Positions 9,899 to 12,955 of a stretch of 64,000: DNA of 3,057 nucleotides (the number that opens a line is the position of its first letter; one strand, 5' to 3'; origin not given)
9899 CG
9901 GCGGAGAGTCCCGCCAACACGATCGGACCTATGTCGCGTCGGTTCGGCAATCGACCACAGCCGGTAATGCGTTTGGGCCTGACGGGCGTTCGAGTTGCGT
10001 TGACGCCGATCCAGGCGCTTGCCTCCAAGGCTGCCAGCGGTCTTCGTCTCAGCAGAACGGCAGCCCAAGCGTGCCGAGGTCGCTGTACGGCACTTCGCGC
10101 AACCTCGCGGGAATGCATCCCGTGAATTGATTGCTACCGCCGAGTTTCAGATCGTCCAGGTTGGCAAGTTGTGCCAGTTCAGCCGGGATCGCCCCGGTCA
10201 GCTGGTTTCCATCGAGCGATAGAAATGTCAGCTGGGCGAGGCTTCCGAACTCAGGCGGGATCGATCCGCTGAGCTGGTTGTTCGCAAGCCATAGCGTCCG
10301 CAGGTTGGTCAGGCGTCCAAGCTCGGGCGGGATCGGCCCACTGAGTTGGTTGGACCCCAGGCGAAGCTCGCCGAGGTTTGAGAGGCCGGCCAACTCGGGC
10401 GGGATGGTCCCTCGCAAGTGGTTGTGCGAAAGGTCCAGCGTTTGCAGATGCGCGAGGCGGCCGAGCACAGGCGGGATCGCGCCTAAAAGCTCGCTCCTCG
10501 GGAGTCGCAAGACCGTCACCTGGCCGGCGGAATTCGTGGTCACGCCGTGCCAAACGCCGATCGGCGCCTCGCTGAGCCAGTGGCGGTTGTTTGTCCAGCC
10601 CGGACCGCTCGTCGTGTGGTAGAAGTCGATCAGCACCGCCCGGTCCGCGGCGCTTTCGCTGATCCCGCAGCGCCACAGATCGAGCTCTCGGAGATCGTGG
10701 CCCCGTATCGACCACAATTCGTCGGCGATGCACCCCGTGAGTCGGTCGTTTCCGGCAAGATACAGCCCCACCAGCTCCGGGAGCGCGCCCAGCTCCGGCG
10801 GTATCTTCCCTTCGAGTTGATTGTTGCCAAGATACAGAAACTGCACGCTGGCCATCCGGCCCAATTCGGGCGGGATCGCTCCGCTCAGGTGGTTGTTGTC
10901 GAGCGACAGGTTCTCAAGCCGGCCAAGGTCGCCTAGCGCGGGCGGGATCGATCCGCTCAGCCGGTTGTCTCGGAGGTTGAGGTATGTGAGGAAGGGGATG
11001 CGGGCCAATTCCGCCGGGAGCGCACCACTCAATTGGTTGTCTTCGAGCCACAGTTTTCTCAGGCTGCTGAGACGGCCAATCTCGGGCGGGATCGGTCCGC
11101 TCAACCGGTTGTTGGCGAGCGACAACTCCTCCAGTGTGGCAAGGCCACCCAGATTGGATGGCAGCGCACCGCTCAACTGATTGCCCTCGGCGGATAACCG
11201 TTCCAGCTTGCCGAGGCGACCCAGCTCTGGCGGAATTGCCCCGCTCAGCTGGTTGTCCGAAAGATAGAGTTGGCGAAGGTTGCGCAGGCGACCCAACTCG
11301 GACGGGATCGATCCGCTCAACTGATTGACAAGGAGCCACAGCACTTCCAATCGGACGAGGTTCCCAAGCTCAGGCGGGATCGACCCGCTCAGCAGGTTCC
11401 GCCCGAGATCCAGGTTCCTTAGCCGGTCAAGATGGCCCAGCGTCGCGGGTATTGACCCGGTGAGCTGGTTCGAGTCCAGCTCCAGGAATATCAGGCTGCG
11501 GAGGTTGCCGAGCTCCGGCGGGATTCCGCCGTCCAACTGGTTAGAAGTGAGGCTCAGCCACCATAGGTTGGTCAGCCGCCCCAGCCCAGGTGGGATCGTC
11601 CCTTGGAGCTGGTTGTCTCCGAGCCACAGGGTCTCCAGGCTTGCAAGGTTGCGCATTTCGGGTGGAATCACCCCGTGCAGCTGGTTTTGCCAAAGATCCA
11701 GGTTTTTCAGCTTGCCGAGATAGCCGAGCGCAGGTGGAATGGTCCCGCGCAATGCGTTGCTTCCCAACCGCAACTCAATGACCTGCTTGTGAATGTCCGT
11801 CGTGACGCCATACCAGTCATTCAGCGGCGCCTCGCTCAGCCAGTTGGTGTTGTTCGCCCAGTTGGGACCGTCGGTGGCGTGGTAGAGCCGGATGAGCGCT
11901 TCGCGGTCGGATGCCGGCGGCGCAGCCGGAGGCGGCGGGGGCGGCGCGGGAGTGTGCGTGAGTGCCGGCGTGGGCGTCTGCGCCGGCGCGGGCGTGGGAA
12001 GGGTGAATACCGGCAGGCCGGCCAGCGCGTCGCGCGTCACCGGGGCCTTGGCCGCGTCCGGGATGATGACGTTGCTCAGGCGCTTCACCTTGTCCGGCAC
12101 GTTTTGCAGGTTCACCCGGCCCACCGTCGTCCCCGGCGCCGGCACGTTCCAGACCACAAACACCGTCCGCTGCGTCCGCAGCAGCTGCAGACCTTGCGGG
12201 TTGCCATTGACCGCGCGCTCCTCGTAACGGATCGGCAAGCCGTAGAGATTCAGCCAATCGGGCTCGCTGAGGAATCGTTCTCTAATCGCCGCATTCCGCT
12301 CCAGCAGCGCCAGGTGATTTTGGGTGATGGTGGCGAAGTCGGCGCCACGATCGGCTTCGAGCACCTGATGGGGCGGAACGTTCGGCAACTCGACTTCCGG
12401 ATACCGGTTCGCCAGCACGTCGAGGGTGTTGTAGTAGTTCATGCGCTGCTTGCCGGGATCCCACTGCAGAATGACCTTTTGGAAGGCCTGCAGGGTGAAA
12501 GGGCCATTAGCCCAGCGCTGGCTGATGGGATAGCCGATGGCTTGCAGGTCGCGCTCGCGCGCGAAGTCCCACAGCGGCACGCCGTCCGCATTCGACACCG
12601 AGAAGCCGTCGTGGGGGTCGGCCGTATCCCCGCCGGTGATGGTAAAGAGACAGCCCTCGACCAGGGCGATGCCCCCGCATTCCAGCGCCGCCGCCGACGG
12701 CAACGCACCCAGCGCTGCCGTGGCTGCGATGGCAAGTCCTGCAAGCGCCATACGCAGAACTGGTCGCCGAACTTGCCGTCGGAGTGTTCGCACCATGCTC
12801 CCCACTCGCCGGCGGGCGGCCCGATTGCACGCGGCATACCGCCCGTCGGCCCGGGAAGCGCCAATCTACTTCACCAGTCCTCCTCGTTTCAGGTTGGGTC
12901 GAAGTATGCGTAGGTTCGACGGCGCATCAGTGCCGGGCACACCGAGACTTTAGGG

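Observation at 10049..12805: Plant-type LRRNT_2 plus 24-residue PS-LRR architecture in a bacterial protein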

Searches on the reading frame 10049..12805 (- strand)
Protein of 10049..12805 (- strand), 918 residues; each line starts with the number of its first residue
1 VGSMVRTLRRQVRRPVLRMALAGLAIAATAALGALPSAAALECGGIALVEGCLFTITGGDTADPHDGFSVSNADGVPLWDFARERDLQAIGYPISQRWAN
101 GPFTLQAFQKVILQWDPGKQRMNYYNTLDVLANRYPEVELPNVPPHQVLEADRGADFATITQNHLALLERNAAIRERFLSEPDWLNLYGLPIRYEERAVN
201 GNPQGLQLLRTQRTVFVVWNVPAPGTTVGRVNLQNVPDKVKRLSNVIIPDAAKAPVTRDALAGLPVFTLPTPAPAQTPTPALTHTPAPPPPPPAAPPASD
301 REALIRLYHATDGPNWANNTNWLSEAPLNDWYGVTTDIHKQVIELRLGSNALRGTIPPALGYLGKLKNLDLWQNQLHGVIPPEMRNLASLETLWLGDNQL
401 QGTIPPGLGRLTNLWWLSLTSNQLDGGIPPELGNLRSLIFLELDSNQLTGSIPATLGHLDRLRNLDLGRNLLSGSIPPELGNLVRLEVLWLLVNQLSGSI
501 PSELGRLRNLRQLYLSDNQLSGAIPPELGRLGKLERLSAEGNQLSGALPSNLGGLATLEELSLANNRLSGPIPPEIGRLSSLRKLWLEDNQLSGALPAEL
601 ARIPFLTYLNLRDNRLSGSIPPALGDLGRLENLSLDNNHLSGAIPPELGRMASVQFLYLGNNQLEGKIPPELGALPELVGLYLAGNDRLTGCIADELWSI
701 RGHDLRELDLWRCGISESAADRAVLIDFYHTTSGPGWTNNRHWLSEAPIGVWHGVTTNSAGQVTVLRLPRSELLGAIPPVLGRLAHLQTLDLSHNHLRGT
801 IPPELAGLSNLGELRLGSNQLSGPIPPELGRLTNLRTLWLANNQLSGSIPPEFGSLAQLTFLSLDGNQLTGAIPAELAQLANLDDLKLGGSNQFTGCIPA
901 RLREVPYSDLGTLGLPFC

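Call 3: search_protein_families(library=pfam, proteins=[window:10049-12805:-], max_evalue=1)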
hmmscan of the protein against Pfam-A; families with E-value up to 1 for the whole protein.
window:10049-12805:- (918 aa): 8 families
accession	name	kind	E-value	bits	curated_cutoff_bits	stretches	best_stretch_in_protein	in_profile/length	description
PF00560.39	LRR_1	-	4.7e-67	207.8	20.6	14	786-808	1-23/23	Leucine Rich Repeat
PF12799.13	LRR_4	-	1.1e-53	178.5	27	11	833-870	1-37/44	Leucine Rich repeats (2 copies)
PF13855.12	LRR_8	-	1.8e-42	143.4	27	9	365-424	2-61/61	Leucine rich repeat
PF23598.1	LRR_14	-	5.8e-40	137.6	40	4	479-586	42-145/353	Leucine-rich repeat region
PF23211.1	LRR_LRWD1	-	3e-17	63.4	28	5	757-822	12-77/190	Leucine-rich repeat and WD repeat-containing protein 1, LRR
PF24758.1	LRR_At5g56370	-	3e-10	40.6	27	1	556-617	11-74/227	FBD-associated F-box protein At5g56370, LRR repeats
PF24141.1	LRR_ComC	-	1.4e-06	28.7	27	0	620-669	227-273/288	EGF-like domain-containing protein ComC LRR domain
PF13516.12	LRR_6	-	0.0022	18.3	23.4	1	785-797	3-15/24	Leucine Rich repeat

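Call 4: search_protein_families(library=ncbifam, proteins=[window:10049-12805:-], max_evalue=1)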
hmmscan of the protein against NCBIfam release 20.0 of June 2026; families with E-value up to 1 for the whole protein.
window:10049-12805:- (918 aa): 5 families
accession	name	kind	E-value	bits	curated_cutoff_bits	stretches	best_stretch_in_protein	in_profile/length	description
NF041381.1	XopAC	subfamily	2e-53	181.7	450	4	499-614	80-193/451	XopAC/AvrAC family type III secretion system effector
NF041400.1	XopAE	equivalog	1.8e-44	152.5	600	4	341-491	20-168/478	type III secretion system effector XopAE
NF047464.1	FibnectbindLIC11051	equivalog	7.3e-44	150.3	1000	4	344-568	447-662/685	LIC_11051 family fibronectin-binding protein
NF033189.1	internalin_A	exception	1.2e-29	103.2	1600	3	359-664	92-372/799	class 1 internalin InlA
NF041351.1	XopL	equivalog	2.6e-22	79.2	500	4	428-604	89-271/497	type III secretion system leucine-rich repeat domain-containing effector XopL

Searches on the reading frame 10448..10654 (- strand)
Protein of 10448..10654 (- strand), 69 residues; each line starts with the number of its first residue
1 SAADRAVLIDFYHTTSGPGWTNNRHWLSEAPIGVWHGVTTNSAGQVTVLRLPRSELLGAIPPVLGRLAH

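Call 6: search_protein_families(library=pfam, proteins=[window:10448-10654:-], max_evalue=10)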
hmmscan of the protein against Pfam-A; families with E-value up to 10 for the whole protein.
seq(69 aa): 0 families

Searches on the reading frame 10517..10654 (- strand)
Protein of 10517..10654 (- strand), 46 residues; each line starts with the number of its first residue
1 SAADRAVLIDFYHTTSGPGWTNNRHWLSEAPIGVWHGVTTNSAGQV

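Call 6: search_protein_families(library=pfam, proteins=[window:10517-10654:-], max_evalue=10)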
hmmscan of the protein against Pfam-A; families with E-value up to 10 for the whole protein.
seq(46 aa): 0 families

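Call 28: search_solved_structures(query=A2, max_evalue=10, show_alignments=5)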
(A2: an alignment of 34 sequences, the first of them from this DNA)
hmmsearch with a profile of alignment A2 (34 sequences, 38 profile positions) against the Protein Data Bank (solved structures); distinct sequences matched with E-value up to 10: 1.
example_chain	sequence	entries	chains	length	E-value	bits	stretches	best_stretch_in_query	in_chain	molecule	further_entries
9c7s_H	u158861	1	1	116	1.2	12.1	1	14-35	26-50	Fab COV-3891 heavy chain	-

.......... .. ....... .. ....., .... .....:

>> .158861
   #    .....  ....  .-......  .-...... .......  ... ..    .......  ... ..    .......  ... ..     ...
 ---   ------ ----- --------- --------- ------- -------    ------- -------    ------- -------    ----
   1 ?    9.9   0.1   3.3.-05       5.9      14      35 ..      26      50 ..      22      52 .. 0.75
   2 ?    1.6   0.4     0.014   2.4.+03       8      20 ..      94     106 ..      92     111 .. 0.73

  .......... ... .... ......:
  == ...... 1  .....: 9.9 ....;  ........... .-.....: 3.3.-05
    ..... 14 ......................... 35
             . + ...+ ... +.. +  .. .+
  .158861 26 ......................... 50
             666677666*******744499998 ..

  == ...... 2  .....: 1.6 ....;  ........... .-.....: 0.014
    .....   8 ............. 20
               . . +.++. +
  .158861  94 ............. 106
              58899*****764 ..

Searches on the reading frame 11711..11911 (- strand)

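Call 6: search_protein_families(library=pfam, proteins=[window:11711-11911:-], max_evalue=10)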
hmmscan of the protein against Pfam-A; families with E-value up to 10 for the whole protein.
seq(67 aa): 1 family
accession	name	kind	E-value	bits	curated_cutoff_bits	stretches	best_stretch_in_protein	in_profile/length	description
PF00560.39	LRR_1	-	0.15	12.7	20.6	1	45-65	3-23/23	Leucine Rich Repeat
